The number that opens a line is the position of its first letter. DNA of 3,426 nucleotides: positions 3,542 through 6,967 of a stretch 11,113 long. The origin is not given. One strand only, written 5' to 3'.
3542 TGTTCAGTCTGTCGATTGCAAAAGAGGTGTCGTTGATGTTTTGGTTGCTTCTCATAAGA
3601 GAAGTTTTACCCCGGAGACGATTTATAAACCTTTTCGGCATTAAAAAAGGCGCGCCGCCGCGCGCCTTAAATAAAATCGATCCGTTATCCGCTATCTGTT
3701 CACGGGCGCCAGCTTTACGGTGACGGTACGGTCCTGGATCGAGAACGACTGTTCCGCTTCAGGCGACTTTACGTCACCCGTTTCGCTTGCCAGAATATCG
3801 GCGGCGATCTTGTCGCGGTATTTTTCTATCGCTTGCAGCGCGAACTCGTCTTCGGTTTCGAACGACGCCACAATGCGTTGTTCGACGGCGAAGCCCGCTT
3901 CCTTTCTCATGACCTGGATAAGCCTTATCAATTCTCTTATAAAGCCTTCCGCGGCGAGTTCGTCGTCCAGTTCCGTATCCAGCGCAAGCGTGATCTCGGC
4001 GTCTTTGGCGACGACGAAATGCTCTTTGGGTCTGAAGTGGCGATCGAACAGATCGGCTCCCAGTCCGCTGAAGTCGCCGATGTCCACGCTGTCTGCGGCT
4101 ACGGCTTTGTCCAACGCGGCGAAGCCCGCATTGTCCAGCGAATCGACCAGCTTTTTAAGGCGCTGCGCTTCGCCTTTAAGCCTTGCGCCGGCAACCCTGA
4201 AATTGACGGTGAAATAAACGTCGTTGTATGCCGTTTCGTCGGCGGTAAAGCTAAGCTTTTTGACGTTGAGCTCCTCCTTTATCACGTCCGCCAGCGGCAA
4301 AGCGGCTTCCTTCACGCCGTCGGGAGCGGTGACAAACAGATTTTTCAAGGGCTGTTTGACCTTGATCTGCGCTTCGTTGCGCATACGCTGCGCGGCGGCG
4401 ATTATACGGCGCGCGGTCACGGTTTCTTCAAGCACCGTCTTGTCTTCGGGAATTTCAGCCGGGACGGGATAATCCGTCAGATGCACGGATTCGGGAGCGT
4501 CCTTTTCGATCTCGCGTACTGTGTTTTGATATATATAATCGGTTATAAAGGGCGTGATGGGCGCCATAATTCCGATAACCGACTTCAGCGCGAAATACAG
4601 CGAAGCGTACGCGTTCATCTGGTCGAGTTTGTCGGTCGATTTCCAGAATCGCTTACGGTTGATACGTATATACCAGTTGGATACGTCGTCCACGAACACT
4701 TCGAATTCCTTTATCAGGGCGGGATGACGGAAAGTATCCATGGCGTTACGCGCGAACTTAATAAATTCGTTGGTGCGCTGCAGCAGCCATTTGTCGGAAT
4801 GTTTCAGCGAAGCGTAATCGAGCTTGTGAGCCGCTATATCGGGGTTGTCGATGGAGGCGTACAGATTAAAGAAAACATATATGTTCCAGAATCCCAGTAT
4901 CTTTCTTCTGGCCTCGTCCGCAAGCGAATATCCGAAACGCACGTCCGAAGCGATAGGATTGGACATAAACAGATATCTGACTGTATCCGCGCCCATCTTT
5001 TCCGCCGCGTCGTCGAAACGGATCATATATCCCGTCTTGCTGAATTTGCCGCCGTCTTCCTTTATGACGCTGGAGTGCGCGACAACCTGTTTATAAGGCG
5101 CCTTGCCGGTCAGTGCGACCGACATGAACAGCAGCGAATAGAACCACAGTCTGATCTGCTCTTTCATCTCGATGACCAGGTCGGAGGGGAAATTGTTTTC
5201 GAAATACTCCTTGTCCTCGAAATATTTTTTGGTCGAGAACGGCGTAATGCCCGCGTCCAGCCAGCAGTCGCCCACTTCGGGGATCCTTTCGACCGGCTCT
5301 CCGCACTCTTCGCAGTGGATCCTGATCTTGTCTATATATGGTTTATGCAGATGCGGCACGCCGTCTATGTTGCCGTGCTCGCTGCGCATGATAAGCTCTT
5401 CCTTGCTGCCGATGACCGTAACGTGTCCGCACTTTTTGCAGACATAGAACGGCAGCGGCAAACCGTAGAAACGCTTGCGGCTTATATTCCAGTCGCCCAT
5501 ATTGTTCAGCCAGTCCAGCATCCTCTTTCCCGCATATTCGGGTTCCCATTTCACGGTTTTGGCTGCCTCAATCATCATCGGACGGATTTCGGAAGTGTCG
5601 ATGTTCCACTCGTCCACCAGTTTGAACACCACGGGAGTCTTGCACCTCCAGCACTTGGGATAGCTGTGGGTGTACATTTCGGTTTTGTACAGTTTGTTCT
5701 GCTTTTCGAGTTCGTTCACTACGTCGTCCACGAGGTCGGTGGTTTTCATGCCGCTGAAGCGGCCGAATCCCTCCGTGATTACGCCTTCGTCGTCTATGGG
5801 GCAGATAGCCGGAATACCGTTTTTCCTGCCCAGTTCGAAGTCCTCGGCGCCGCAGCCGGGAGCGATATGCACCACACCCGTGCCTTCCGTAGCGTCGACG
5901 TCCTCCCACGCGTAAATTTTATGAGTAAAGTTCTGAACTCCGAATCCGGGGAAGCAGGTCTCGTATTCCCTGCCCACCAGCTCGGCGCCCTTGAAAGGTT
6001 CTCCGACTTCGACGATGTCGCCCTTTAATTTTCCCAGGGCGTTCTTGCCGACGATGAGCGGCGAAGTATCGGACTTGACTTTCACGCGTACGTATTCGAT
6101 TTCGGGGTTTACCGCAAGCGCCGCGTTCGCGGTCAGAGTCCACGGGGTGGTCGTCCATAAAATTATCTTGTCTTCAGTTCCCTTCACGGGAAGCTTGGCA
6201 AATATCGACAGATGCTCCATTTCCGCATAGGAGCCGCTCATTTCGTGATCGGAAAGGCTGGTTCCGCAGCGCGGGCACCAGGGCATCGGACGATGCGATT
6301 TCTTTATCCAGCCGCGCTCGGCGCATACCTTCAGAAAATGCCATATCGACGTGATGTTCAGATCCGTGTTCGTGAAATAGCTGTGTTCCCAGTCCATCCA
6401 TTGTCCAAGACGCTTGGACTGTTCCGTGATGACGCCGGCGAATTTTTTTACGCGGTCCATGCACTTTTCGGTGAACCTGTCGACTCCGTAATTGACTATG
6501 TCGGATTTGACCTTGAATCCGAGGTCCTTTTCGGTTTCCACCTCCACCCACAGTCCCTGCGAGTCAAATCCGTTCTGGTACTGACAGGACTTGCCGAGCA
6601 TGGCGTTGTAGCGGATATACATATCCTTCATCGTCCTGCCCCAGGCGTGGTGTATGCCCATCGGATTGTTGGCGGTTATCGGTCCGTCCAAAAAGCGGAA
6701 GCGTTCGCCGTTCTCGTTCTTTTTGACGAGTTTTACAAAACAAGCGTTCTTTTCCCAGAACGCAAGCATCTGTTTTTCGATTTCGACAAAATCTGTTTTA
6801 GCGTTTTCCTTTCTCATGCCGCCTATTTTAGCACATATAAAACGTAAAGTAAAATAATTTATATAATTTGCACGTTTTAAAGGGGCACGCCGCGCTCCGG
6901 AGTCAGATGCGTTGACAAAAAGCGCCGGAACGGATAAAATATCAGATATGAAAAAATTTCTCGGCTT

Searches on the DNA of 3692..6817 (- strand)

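Call 15: search_rna_families(sources=[L001, L002, L029, L003, L006, L010, L011, L014, L022, L038, L042, L052, L058, L059, L063, L069], threshold=gathering)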
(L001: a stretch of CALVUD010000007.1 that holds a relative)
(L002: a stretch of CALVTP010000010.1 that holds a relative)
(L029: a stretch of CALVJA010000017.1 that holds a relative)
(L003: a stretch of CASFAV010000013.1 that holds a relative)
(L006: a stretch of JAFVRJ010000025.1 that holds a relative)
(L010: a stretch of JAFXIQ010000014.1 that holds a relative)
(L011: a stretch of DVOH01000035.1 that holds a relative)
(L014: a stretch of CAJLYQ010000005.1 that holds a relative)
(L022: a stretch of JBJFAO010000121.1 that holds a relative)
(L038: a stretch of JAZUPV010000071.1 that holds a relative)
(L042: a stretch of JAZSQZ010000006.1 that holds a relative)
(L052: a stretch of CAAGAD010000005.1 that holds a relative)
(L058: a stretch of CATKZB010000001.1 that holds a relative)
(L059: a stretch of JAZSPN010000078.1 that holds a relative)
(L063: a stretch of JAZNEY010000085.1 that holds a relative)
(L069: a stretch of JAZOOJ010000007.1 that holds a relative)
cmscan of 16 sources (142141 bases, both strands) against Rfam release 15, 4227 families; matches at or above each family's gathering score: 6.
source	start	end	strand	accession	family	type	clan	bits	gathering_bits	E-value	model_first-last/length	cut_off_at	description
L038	1202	1465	-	RF01854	Bacteria_large_SRP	Gene;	CL00003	152.5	60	4.3e-24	1-256/256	no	Bacterial large signal recognition particle RNA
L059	2732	2937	+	RF00230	T-box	Cis-reg; leader;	-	110.5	93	3.3e-23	1-219/219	no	T-box leader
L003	212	284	-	RF00005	tRNA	Gene; tRNA;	CL00001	63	29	6e-11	1-71/71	no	tRNA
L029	6270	6343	-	RF01706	Gut-1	Gene; sRNA;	-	62.2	50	1.3e-09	1-77/77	no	Gut-1 RNA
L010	1106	1178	-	RF00005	tRNA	Gene; tRNA;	CL00001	57.7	29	1.7e-09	1-71/71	no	tRNA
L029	6478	6549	-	RF01706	Gut-1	Gene; sRNA;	-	55.9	50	5e-08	1-77/77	no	Gut-1 RNA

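Call 60: search_rna_families(sources=[L012, L016, L020, L021, L024, L025, L035, L043, L046, L049, L050, L053, L060, L071, L074, L080], threshold=gathering)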
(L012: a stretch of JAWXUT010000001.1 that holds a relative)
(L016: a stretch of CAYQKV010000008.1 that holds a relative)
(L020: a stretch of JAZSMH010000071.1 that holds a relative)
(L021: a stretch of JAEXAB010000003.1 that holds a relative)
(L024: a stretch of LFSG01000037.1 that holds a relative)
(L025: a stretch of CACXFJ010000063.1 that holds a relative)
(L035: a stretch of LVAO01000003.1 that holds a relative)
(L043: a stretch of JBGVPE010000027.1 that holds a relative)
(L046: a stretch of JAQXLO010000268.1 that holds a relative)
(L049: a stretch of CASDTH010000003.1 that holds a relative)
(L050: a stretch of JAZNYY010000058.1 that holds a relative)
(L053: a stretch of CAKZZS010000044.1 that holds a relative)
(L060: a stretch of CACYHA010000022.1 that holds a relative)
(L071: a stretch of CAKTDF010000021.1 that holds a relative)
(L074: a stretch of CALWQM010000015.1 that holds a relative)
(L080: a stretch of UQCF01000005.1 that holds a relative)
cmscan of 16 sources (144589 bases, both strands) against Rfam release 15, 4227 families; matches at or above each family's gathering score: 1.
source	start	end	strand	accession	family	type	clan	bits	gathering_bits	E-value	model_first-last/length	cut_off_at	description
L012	2765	2837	-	RF00005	tRNA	Gene; tRNA;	CL00001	59.2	29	6.6e-10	1-71/71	no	tRNA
